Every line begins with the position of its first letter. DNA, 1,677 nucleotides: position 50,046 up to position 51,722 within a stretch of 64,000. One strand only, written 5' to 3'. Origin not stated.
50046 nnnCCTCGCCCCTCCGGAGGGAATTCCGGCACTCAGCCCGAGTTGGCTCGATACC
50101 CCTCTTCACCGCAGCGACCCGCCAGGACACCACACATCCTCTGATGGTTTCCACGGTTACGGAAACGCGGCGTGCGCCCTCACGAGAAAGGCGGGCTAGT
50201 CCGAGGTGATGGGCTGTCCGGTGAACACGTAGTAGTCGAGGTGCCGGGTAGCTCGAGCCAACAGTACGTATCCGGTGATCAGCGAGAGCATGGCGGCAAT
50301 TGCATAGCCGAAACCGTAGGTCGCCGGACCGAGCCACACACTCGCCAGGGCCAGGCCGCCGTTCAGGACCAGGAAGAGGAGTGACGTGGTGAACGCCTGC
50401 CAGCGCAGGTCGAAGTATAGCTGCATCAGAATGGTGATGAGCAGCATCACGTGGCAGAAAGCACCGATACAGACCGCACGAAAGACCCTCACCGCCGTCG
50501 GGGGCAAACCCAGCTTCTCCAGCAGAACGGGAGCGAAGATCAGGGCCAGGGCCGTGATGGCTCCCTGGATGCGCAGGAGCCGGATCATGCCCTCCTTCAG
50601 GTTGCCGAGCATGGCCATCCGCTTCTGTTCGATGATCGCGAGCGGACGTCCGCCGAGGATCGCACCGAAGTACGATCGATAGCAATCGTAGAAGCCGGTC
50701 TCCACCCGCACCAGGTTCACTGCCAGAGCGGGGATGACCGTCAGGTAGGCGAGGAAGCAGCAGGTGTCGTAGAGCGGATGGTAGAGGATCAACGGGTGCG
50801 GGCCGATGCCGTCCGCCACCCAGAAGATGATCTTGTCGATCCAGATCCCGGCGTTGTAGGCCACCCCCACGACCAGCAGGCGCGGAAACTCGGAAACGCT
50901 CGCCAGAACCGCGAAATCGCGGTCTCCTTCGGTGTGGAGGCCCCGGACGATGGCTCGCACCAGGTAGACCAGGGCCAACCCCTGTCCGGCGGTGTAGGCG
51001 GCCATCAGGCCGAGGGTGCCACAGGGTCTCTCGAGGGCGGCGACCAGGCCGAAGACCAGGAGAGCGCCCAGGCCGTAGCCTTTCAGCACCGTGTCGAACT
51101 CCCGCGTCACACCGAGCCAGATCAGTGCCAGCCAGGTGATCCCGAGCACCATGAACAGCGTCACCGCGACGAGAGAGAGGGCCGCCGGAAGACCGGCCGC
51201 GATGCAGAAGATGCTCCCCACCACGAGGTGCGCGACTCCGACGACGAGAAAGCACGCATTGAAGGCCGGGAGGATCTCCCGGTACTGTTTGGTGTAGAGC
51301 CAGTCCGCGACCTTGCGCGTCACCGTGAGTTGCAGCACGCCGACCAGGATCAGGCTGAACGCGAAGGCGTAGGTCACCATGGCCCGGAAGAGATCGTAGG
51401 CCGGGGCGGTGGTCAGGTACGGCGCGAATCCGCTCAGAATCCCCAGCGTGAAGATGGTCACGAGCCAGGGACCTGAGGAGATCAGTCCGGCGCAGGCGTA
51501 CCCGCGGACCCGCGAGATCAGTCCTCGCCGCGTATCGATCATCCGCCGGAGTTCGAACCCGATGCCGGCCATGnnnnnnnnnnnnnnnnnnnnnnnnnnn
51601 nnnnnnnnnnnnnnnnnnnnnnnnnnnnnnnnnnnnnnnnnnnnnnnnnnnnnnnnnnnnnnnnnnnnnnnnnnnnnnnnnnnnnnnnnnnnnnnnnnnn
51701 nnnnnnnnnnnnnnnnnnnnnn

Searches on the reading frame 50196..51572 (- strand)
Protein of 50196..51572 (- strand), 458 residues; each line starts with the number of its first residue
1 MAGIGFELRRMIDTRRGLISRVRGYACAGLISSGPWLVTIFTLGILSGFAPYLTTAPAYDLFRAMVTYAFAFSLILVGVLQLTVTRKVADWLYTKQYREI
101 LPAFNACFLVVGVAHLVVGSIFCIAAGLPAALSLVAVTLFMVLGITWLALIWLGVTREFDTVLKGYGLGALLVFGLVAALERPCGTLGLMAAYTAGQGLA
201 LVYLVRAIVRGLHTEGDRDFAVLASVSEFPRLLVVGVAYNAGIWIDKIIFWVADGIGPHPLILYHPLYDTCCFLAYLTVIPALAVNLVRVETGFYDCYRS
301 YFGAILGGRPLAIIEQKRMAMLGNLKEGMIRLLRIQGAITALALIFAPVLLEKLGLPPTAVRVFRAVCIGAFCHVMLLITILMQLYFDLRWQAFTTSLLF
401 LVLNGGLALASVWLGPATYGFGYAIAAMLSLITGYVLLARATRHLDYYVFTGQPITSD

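Call 5: search_protein_families(library=pfam, proteins=[window:50196-51572:-], max_evalue=0.001)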
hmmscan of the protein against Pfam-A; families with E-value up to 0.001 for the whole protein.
window:50196-51572:- (458 aa): 1 family
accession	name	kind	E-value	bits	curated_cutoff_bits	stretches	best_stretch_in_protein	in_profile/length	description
PF16933.10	PelG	-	2.8e-118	396.1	29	1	1-450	1-452/452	Putative exopolysaccharide Exporter (EPS-E)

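Call 6: search_protein_families(library=ncbifam, proteins=[window:50196-51572:-], max_evalue=0.001)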
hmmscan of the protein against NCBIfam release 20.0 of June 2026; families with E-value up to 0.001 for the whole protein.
window:50196-51572:- (458 aa): 0 families

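Call 58: list_cluster_members(proteins=[P0001, P0003, window:50196-51572:-, window:45556-48690:+])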
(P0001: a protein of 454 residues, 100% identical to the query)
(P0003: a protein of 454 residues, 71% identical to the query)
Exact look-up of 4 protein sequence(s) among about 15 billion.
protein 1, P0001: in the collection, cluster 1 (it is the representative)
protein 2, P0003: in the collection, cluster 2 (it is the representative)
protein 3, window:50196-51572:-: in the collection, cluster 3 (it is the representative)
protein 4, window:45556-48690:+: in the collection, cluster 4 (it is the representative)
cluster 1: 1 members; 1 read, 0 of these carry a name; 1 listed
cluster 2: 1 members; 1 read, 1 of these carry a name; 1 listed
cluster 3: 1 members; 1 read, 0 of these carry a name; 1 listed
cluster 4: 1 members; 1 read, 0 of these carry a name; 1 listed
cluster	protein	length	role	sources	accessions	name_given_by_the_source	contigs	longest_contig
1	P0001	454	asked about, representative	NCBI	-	-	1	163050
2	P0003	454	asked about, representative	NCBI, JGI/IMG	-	uncharacterized cofD-like protein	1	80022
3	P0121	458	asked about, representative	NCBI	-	-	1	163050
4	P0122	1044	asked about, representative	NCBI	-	-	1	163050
